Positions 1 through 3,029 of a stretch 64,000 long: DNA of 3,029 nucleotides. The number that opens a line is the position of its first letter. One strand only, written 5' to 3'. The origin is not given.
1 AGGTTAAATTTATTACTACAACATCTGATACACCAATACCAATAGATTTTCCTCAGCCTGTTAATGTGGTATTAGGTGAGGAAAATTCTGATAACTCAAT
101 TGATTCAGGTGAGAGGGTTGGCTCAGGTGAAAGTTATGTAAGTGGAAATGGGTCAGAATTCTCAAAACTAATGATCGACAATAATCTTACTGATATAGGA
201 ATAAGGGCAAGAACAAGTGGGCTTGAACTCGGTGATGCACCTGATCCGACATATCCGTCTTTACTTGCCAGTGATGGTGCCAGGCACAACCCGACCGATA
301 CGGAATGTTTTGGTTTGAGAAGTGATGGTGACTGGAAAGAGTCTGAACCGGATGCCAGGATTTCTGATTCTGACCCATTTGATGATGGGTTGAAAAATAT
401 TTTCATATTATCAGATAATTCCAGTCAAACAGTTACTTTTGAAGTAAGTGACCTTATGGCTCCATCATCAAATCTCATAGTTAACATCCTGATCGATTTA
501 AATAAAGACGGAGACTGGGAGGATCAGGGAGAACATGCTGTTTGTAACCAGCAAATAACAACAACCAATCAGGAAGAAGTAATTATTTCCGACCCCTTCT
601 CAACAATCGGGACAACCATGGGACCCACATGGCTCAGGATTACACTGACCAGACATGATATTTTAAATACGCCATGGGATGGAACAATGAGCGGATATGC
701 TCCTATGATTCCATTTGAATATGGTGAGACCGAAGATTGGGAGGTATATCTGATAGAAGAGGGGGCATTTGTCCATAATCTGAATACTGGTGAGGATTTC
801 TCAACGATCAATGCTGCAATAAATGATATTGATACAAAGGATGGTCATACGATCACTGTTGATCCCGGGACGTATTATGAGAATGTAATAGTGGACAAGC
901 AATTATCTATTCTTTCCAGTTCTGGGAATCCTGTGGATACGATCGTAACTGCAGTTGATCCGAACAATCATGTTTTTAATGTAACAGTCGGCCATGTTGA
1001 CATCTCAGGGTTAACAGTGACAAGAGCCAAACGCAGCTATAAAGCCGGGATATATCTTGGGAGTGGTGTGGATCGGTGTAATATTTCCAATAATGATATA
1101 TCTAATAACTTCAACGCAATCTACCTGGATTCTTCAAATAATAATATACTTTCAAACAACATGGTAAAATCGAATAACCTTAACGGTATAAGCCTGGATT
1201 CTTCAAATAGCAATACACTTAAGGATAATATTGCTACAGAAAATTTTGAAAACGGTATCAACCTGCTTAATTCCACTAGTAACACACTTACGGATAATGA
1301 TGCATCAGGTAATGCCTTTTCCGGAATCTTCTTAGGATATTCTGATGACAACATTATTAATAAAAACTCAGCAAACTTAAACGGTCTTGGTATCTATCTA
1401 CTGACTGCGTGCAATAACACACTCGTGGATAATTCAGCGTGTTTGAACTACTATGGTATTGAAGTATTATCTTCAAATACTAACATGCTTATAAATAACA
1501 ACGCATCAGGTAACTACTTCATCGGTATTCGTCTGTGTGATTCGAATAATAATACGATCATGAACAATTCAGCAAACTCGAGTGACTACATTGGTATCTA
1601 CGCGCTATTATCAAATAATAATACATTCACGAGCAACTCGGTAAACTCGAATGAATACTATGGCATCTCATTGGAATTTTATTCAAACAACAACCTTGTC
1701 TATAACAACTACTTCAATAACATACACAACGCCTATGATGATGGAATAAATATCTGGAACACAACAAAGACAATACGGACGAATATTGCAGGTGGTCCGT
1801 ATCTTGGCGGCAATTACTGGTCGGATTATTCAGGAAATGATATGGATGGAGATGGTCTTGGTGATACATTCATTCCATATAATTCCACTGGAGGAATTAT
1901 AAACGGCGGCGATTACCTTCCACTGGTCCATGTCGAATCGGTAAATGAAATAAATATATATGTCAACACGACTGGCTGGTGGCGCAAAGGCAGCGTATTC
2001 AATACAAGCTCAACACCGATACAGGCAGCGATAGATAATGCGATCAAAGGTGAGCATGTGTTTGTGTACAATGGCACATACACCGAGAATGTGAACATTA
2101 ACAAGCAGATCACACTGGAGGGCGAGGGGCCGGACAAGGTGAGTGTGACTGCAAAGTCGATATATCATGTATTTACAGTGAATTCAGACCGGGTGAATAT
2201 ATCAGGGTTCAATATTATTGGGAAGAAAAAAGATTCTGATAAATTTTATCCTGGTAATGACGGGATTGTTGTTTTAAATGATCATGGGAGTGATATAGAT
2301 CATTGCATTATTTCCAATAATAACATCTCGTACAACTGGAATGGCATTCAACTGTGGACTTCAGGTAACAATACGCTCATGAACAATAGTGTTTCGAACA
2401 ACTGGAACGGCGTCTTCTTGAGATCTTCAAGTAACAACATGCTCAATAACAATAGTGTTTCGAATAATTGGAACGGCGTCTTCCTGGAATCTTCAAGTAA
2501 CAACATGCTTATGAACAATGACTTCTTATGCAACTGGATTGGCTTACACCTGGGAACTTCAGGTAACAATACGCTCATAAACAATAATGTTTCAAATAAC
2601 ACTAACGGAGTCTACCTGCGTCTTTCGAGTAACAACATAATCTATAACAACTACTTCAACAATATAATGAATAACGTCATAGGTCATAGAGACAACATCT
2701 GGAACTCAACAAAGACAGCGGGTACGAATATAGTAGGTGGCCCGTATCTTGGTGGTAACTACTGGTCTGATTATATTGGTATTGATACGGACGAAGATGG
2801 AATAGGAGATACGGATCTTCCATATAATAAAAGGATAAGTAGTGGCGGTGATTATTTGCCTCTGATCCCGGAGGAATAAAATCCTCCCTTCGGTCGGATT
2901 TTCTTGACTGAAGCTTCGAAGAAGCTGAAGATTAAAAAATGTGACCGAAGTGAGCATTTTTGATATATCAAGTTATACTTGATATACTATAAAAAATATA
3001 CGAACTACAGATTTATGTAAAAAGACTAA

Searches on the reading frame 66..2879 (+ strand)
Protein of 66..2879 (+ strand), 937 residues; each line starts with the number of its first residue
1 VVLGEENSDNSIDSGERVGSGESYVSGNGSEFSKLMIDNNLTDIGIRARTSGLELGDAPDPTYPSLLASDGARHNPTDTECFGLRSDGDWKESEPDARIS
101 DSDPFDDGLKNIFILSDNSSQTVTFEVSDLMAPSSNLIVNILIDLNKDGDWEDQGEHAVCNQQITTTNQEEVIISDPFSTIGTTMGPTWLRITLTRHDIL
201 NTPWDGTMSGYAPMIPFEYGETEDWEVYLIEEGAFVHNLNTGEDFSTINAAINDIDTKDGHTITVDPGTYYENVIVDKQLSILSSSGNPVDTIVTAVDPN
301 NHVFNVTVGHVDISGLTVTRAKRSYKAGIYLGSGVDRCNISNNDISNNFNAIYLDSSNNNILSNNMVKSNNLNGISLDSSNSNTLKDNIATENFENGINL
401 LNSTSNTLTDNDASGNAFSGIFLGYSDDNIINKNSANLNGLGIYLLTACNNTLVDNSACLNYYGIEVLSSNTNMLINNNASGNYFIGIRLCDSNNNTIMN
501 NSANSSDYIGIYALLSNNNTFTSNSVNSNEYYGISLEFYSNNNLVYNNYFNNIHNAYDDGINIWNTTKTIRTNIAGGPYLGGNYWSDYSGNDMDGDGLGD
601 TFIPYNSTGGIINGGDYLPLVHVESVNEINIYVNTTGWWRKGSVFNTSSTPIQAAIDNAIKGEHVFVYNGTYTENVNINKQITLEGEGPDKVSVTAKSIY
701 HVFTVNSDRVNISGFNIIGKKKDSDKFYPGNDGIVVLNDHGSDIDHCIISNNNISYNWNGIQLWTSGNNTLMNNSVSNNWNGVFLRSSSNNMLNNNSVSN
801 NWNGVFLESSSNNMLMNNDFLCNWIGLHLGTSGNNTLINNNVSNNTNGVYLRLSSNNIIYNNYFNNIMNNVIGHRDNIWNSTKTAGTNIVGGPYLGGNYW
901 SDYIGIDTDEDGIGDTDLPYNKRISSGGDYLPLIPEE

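Call 37: search_protein_families(library=pfam, proteins=[window:66-2879:+], max_evalue=0.001)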
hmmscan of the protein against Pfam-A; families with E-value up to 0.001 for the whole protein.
window:66-2879:+ (937 aa): 3 families
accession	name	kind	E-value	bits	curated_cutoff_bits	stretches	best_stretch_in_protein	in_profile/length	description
PF05048.19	NosD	-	2.1e-81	272.8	23.6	3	419-590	39-212/212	Periplasmic copper-binding protein (NosD)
PF13229.12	Beta_helix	-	3.3e-50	170.2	25.9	5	328-479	2-156/158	Right handed beta helix region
PF20009.4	GEVED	-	7.5e-06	27.1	24.4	1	139-227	2-77/78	GEVED domain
